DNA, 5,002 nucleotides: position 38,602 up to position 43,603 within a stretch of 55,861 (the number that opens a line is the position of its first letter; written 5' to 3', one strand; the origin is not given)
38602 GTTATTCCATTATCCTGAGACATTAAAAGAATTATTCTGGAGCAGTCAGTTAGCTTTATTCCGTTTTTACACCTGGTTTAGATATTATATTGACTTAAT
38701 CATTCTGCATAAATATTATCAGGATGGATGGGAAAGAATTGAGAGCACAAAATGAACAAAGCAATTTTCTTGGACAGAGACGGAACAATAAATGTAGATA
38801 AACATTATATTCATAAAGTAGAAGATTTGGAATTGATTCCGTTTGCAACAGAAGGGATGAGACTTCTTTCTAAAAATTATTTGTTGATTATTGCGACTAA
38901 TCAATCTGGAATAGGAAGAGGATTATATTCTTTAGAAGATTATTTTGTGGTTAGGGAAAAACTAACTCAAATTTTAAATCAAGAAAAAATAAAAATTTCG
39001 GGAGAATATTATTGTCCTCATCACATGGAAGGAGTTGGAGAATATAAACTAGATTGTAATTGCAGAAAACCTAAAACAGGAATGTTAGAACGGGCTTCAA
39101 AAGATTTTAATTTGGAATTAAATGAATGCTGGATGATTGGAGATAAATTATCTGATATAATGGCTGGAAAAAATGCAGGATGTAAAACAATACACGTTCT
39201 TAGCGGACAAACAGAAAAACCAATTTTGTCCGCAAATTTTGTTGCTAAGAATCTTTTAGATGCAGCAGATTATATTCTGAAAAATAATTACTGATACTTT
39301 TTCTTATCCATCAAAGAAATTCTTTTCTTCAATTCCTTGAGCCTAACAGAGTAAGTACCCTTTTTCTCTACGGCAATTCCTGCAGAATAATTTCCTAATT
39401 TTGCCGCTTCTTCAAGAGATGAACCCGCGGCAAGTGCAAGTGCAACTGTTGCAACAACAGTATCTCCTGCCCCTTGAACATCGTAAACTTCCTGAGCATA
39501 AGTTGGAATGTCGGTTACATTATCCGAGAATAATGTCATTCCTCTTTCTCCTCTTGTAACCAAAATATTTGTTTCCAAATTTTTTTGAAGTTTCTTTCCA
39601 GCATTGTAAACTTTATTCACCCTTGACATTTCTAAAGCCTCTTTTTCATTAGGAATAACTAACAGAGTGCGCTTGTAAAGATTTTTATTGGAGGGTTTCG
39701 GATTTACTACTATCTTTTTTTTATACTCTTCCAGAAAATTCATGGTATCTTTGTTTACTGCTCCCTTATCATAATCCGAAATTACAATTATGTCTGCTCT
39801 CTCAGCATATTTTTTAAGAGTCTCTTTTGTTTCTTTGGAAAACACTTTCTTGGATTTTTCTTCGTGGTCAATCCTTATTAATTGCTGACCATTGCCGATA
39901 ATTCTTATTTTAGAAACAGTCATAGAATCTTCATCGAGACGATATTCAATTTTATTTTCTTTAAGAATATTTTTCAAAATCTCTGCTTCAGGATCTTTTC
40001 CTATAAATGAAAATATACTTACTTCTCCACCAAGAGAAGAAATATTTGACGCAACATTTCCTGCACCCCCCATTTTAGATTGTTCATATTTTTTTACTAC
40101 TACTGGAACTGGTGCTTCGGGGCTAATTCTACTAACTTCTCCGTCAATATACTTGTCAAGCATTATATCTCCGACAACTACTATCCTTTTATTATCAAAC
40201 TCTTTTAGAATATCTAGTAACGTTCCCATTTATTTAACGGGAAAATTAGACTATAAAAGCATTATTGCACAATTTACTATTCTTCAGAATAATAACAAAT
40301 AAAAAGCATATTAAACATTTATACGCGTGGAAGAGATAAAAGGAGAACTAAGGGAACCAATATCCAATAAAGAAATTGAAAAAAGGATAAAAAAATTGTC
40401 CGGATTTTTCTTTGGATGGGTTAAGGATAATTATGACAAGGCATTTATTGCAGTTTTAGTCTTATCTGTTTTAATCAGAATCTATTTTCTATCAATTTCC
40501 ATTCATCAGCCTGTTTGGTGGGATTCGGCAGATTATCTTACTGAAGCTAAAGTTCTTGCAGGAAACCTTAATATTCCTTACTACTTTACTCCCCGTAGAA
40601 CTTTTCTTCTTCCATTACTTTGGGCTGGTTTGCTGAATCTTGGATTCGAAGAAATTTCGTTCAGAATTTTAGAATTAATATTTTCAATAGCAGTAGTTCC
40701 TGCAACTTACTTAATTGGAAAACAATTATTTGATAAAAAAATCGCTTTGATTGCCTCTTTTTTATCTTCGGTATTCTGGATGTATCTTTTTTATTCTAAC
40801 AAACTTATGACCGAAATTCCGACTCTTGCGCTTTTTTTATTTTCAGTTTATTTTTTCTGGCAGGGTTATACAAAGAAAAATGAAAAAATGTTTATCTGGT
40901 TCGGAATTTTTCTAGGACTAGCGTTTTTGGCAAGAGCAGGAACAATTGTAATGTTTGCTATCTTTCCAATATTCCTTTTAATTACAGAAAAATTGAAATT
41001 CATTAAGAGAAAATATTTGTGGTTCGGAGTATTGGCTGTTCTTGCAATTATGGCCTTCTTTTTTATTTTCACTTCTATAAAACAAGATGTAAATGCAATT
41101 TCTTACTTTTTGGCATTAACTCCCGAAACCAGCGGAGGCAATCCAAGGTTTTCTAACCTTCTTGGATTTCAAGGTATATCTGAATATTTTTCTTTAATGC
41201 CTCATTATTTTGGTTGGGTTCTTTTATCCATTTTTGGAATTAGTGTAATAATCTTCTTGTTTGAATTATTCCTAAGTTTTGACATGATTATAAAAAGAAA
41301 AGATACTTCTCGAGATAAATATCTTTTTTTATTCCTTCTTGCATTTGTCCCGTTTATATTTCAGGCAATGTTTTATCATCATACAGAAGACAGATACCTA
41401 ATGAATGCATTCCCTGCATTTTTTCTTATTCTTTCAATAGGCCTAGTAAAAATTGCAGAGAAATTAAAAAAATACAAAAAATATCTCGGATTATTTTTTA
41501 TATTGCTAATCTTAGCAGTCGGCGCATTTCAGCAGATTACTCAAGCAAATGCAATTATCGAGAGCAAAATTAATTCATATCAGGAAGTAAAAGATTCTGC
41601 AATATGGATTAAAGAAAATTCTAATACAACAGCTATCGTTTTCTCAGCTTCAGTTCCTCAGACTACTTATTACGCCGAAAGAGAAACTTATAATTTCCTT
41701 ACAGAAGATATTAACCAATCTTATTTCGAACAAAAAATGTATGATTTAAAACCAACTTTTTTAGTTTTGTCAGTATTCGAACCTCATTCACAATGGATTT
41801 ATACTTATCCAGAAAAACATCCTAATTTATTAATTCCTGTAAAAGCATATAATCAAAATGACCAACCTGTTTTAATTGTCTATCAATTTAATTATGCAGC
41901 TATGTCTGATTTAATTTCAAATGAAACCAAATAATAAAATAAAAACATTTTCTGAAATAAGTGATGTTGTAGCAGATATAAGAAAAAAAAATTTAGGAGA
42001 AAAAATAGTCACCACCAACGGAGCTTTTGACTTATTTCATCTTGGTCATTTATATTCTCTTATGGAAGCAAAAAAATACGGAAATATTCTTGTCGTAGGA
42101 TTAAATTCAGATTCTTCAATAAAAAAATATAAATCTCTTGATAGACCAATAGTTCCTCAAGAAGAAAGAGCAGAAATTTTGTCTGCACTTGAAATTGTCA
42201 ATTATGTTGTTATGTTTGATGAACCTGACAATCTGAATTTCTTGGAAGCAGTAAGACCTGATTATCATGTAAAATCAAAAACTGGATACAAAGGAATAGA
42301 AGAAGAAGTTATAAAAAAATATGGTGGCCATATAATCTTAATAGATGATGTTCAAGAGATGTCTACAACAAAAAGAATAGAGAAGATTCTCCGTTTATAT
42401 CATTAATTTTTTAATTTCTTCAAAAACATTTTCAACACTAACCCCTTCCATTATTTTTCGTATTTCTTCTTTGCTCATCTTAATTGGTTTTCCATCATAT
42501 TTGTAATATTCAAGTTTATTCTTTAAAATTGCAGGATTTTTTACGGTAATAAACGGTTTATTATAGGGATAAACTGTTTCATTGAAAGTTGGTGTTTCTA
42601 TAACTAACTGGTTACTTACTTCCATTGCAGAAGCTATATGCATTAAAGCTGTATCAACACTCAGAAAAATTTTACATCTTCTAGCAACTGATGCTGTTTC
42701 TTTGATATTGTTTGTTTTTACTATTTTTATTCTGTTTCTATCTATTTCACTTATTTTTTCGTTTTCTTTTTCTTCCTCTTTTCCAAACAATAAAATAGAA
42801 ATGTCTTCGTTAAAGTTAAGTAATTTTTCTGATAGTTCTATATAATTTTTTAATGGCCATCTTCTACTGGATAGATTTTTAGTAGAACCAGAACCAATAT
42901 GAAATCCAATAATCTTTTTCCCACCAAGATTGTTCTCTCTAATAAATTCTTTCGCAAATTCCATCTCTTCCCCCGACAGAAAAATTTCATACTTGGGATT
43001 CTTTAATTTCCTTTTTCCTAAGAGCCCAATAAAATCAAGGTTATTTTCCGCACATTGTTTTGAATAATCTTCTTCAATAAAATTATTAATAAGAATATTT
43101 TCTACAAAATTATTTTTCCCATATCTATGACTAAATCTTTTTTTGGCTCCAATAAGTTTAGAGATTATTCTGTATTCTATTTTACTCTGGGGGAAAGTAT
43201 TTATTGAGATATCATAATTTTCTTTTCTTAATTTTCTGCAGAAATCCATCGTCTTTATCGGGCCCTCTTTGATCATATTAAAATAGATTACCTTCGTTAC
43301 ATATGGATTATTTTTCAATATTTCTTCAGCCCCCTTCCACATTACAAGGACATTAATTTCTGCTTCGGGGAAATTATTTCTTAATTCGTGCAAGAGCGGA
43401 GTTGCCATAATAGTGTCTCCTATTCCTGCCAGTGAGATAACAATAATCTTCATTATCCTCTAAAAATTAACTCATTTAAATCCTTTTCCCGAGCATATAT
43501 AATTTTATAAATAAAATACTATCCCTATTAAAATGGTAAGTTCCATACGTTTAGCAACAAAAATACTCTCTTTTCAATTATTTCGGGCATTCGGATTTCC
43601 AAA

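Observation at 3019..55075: A ~52-kb archaeal glycosylation island carries twelve radical SAM enzymes and ends at aglB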

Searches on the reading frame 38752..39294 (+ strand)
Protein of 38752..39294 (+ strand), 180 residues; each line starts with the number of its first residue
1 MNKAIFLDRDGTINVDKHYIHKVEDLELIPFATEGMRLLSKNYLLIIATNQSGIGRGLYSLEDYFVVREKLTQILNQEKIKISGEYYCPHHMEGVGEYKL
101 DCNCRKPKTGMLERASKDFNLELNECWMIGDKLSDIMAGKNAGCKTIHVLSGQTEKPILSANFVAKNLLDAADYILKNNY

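Call 8: search_protein_families(library=pfam, proteins=[window:38752-39294:+], max_evalue=0.01)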
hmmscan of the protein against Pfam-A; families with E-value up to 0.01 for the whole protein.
window:38752-39294:+ (180 aa): 4 families
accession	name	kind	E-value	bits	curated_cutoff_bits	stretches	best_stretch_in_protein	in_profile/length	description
PF13242.12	Hydrolase_like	-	2.6e-17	62.9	22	1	104-171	2-75/75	HAD-hyrolase-like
PF13419.12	HAD_2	-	3.5e-10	40.7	23.8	1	101-149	130-178/178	Haloacid dehalogenase-like hydrolase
PF00702.32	Hydrolase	-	1e-08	36.3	26.4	1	103-143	151-191/191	haloacid dehalogenase-like hydrolase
PF08645.17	PNK3P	-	1.4e-06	28.5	22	1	37-132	40-126/161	Polynucleotide kinase 3 phosphatase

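Call 13: search_protein_families(library=ncbifam, proteins=[window:38752-39294:+], max_evalue=0.001)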
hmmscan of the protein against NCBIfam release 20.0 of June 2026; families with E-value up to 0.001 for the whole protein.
window:38752-39294:+ (180 aa): 24 families
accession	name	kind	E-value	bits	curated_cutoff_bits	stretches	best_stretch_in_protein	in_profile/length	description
NF006506.0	PRK08942.1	equivalog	2.4e-50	170.6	178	1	1-178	2-180/182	D-glycero-beta-D-manno-heptose 1,7-bisphosphate 7-phosphatase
TIGR00213.1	GmhB_yaeD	subfamily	2.7e-46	157.4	149.6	1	2-158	1-156/176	D-glycero-beta-D-manno-heptose 1,7-bisphosphate 7-phosphatase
NF050049.1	HBPPhtaseGmhB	domain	1.7e-42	145.2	250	1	2-156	3-150/171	D-glycero-alpha-D-manno-heptose-1,7-bisphosphate 7-phosphatase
TIGR01656.1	Histidinol-ppas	subfamily_domain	2.1e-38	131.5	84.15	1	3-147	1-143/149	histidinol-phosphate phosphatase domain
TIGR01662.1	HAD-SF-IIIA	subfamily_domain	3.5e-35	121.2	44.6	1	3-150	1-139/141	HAD-IIIA family hydrolase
NF005264.0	PRK06769.1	equivalog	1.3e-30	106.5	217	1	3-178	5-174/175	HAD-IIIA family hydrolase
NF003937.0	PRK05446.1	equivalog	1.3e-22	80.3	443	1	1-154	2-153/355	bifunctional histidinol-phosphatase/imidazoleglycerol-phosphate dehydratase HisB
TIGR01261.1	hisB_Nterm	equivalog_domain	1.4e-19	70.2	140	1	2-149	1-146/161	histidinol-phosphatase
TIGR01668.1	YqeG_hyp_ppase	hypoth_equivalog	1.6e-08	34.2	89.1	1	104-156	89-142/170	YqeG family HAD IIIA-type phosphatase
NF009695.0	PRK13222.1-2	equivalog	2.2e-08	33.8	225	1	105-175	149-222/226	phosphoglycolate phosphatase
NF009804.0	PRK13288.1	equivalog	1.1e-07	31.6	218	1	103-150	135-182/215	pyrophosphatase PpaX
TIGR01452.1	PGP_euk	subfamily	1.8e-07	30.9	201.95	1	106-155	202-252/279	phosphoglycolate/pyridoxal phosphate family phosphatase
TIGR02253.1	CTE7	subfamily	3.8e-07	30.1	169.75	1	102-156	146-201/221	TIGR02253 family HAD-type hydrolase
TIGR01664.1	DNA-3'-Pase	equivalog_domain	4.1e-07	30.1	107.65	1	37-133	53-137/167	DNA 3'-phosphatase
TIGR01460.1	HAD-SF-IIA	subfamily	2.1e-06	27.7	100.15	1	105-152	196-246/246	HAD-IIA family hydrolase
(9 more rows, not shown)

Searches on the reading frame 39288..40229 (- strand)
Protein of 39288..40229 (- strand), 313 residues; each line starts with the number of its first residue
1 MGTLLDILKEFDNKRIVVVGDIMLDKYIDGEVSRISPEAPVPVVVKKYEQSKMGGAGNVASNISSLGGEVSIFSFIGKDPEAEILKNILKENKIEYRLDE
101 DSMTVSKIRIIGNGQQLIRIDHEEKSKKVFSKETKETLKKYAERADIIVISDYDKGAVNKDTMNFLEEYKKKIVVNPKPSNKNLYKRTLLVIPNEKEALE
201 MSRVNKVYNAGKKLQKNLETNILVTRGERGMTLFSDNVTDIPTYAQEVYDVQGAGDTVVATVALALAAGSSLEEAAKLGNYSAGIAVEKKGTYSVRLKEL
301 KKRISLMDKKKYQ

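Call 8: search_protein_families(library=pfam, proteins=[window:39288-40229:-], max_evalue=0.01)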
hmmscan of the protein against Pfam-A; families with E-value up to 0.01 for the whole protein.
window:39288-40229:- (313 aa): 2 families
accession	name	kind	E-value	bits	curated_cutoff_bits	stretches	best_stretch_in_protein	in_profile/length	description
PF00294.29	PfkB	-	5.8e-42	144.5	25.8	1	14-294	2-297/302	pfkB family carbohydrate kinase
PF08543.17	Phos_pyr_kin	-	5.4e-06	26.4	27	1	181-279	113-224/246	Phosphomethylpyrimidine kinase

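Call 13: search_protein_families(library=ncbifam, proteins=[window:39288-40229:-], max_evalue=0.001)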
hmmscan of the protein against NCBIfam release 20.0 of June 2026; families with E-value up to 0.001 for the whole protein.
window:39288-40229:- (313 aa): 20 families
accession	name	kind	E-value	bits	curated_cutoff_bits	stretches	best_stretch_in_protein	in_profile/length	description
TIGR02198.1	rfaE_dom_I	equivalog_domain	1.1e-94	317.1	345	1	8-304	2-314/315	D-glycero-beta-D-manno-heptose-7-phosphate kinase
NF008454.0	PRK11316.1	equivalog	1.4e-81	274.5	521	1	8-309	5-317/475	bifunctional D-glycero-beta-D-manno-heptose-7-phosphate kinase/D-glycero-beta-D-manno-heptose 1-phosphate adenylyltransferase HldE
TIGR02152.1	D_ribokin_bact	equivalog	1.1e-27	97.1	299.65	1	16-294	1-288/298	ribokinase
TIGR03168.1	1-PFK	subfamily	1.2e-17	63.8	216.4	1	47-302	28-297/305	hexose kinase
NF008353.0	PRK11142.1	equivalog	5.6e-17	62.2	341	1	14-293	3-290/307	ribokinase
TIGR03828.1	pfkB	equivalog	4.8e-16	58.7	292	1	47-303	28-301/305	1-phosphofructokinase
NF041164.1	NucKinThplmales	equivalog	4.9e-15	55.5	450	1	37-305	22-291/295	nucleoside kinase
TIGR04382.1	myo_inos_iolC_N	equivalog_domain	6.2e-13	48.7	300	1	184-291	185-294/309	5-dehydro-2-deoxygluconokinase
NF006957.1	PRK09434.1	equivalog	2.6e-11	43.6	450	2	196-279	188-273/302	fructokinase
NF041134.1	R1P_kin_Thcocales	equivalog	1.5e-09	37.7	500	1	45-301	29-279/291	ADP-dependent ribose-1-phosphate kinase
NF041320.1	pfkB_Halo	equivalog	7.9e-09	35.3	400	1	50-304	33-294/302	1-phosphofructokinase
NF053626.1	RibKinHalex1628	equivalog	1.5e-08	34.5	330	1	37-294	22-280/293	ATP-dependent ribose-1-phosphate kinase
NF007321.0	PRK09813.1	equivalog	5.5e-08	32.6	247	1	52-291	23-259/261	fructoselysine 6-kinase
NF049991.1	TagKinase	equivalog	3.6e-07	29.3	420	1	182-292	189-301/321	tagatose kinase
NF007068.0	PRK09513.1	equivalog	4.9e-07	29.2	432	1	54-290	40-289/312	1-phosphofructokinase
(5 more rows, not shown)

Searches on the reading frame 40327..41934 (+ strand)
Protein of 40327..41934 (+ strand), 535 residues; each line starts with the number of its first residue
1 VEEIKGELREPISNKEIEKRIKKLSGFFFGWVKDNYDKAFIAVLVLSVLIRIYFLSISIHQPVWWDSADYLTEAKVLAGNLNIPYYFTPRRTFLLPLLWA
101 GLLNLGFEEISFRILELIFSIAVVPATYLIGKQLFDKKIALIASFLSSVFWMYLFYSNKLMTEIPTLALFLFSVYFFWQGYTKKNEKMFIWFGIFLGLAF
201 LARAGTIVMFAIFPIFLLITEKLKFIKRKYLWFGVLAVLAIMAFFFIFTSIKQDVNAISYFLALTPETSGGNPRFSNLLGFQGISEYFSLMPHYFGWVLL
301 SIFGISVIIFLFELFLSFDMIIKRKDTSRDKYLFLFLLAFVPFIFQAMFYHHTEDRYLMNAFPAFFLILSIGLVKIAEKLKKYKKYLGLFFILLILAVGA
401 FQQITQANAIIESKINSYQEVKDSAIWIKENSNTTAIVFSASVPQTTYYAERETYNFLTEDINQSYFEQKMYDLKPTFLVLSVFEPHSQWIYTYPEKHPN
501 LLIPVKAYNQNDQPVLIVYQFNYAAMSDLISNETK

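Call 8: search_protein_families(library=pfam, proteins=[window:40327-41934:+], max_evalue=0.01)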
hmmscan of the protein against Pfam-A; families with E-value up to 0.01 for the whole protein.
window:40327-41934:+ (535 aa): 3 families
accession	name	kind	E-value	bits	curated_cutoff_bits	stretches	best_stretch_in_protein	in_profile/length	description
PF13231.12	PMT_2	-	1.6e-14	54.9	26.1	1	97-243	8-155/160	Dolichyl-phosphate-mannose-protein mannosyltransferase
PF03901.23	Glyco_transf_22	-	5.5e-06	26.3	23.8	1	112-422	83-385/414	Alg9-like mannosyltransferase family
PF02366.24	PMT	-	1.6e-05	25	22.7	1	108-223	81-200/245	Dolichyl-phosphate-mannose-protein mannosyltransferase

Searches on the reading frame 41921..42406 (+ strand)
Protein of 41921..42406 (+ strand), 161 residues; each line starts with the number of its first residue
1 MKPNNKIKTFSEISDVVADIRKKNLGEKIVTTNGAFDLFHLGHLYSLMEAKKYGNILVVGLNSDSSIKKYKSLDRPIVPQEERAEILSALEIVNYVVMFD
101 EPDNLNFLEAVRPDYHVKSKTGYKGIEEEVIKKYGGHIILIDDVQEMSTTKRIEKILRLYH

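Call 8: search_protein_families(library=pfam, proteins=[window:41921-42406:+], max_evalue=0.01)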
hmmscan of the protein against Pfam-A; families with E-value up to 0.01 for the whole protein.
window:41921-42406:+ (161 aa): 2 families
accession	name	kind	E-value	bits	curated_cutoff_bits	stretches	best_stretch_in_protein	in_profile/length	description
PF01467.32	CTP_transf_like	-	8.8e-17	62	21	1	32-155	2-100/133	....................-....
PF06574.18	FAD_syn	-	0.0089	16.3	27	0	27-98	6-82/158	FAD synthetase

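Call 13: search_protein_families(library=ncbifam, proteins=[window:41921-42406:+], max_evalue=0.001)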
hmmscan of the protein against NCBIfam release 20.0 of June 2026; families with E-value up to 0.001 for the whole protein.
window:41921-42406:+ (161 aa): 10 families
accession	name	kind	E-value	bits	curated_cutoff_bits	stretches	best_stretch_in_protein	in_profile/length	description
TIGR02199.1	rfaE_dom_II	equivalog_domain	1.5e-41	141.6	181.5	1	22-157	6-143/144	D-glycero-beta-D-manno-heptose 1-phosphate adenylyltransferase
NF008454.0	PRK11316.1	equivalog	1.1e-32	113.2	521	1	8-157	323-472/475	bifunctional D-glycero-beta-D-manno-heptose-7-phosphate kinase/D-glycero-beta-D-manno-heptose 1-phosphate adenylyltransferase HldE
TIGR00125.1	cyt_tran_rel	domain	8.9e-16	57.8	27.7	1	29-93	1-62/65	adenylyltransferase/cytidyltransferase family protein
NF001985.0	PRK00777.1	subfamily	5.3e-08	33.1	104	1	30-88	7-63/157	pantetheine-phosphate adenylyltransferase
TIGR01518.1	g3p_cytidyltrns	equivalog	4.5e-07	30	165.4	1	30-98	1-67/125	glycerol-3-phosphate cytidylyltransferase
NF041124.1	CoaD_Thcocales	equivalog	1.4e-06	28.3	290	1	29-95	6-72/156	phosphopantetheine adenylyltransferase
NF005518.0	PRK07143.1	equivalog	4.9e-05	22.9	232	1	27-105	15-93/281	hypothetical protein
NF002250.0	PRK01170.1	subfamily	9.1e-05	22.1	489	1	29-86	2-56/322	bifunctional pantetheine-phosphate adenylyltransferase/NTP phosphatase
NF045965.1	RibF_rel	equivalog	0.00036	20.1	200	1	32-98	17-89/279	FAD synthase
NF004162.0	PRK05627.1-5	equivalog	0.00064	19.2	241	1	30-109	16-96/304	bifunctional riboflavin kinase/FAD synthetase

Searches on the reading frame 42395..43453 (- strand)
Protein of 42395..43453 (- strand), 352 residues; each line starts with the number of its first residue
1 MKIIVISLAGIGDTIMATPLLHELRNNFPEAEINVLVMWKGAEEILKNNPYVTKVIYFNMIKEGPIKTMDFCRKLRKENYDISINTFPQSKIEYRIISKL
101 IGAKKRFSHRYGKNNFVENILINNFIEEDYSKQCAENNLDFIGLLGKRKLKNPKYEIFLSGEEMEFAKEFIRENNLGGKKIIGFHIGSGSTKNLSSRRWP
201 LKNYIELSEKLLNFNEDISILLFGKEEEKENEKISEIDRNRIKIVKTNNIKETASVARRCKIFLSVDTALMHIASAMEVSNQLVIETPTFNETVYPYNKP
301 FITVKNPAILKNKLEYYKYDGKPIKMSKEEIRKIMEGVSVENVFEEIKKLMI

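Call 8: search_protein_families(library=pfam, proteins=[window:42395-43453:-], max_evalue=0.01)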
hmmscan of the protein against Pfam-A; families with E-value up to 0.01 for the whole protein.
window:42395-43453:- (352 aa): 1 family
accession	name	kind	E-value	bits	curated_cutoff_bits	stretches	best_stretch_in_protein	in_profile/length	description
PF01075.23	Glyco_transf_9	-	3.8e-17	62.9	22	1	71-298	4-221/247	Glycosyltransferase family 9 (heptosyltransferase)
